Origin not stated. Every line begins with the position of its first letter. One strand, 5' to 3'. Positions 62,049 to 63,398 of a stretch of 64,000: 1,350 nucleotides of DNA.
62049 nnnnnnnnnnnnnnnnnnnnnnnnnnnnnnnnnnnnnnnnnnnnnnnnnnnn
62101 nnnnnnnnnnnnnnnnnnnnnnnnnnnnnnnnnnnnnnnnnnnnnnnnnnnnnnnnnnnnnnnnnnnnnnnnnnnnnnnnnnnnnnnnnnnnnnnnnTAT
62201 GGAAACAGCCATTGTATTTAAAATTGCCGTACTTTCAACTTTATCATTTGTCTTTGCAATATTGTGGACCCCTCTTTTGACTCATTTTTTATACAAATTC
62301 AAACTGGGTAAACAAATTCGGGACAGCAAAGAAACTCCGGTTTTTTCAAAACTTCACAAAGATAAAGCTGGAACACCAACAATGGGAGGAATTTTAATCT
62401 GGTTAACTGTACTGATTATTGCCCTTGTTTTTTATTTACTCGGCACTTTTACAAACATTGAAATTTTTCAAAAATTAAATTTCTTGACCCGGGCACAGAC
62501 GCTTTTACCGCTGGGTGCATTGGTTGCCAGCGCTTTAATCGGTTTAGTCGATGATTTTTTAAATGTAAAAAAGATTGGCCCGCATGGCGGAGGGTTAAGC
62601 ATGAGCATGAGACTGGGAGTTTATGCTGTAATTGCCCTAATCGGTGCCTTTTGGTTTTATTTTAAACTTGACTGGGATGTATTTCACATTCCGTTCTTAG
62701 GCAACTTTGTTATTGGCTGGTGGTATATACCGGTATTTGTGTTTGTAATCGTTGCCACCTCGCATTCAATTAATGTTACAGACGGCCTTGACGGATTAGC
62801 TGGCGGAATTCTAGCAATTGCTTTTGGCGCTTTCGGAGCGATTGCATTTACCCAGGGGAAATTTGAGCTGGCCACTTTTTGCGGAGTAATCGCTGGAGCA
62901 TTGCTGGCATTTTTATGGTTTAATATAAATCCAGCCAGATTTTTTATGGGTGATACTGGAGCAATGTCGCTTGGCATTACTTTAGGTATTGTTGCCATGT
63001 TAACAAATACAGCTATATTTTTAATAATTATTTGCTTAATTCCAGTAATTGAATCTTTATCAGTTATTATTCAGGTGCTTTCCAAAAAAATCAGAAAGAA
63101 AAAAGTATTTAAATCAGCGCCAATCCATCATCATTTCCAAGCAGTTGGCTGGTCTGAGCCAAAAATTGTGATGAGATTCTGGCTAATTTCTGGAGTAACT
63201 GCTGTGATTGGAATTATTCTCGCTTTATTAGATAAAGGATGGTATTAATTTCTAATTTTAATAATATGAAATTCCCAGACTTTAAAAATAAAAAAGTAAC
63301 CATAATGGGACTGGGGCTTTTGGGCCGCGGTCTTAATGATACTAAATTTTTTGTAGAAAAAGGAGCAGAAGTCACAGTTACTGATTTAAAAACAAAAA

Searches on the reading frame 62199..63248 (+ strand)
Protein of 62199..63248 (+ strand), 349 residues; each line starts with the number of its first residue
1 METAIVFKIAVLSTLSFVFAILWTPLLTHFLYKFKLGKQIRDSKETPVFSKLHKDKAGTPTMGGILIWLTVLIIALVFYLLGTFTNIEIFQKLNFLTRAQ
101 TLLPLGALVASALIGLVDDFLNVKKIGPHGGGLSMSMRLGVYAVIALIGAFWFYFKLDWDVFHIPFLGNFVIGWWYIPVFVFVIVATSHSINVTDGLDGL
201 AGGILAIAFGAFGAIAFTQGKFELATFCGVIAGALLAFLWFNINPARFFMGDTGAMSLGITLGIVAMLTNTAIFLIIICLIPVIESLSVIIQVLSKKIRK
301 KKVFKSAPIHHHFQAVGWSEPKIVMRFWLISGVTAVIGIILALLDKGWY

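Call 49: find_encoding_contigs(protein=window:62199-63248:+, flank=10000, max_places=3)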
Protein window:62199-63248:+ (349 aa): 10 contigs read that carry it; 3 places shown.
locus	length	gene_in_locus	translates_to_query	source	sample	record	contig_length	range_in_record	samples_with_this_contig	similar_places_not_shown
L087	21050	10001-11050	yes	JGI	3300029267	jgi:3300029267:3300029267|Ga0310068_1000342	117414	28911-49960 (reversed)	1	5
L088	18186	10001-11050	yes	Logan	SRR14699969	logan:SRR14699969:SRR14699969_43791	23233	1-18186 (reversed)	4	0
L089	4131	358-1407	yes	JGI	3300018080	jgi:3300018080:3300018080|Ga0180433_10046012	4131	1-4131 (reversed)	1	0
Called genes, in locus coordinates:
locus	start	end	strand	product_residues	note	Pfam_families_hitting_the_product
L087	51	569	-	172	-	-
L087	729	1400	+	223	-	PF02223:Thymidylate_kin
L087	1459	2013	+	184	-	PF00265:TK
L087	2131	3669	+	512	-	PF02934:GatB_N, PF02637:GatB_Yqey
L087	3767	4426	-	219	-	-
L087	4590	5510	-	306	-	PF01715:IPPT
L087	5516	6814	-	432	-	PF00919:UPF0004, PF04055:Radical_SAM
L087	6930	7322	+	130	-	-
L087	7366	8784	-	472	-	PF00481:PP2C, PF13672:PP2C_2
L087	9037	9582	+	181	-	PF11969:DcpS_C, PF01230:HIT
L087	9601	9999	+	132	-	-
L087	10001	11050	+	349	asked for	PF10555:MraY_sig1 (faint), PF00953:Glycos_transf_4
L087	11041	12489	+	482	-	PF21799:MurD-like_N, PF08245:Mur_ligase_M, PF02875:Mur_ligase_C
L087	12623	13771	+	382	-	PF01098:FTSW_RODA_SPOVE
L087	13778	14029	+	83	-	PF28549:NDPSase_N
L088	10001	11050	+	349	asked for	PF10555:MraY_sig1 (faint), PF00953:Glycos_transf_4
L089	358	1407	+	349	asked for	PF10555:MraY_sig1 (faint), PF00953:Glycos_transf_4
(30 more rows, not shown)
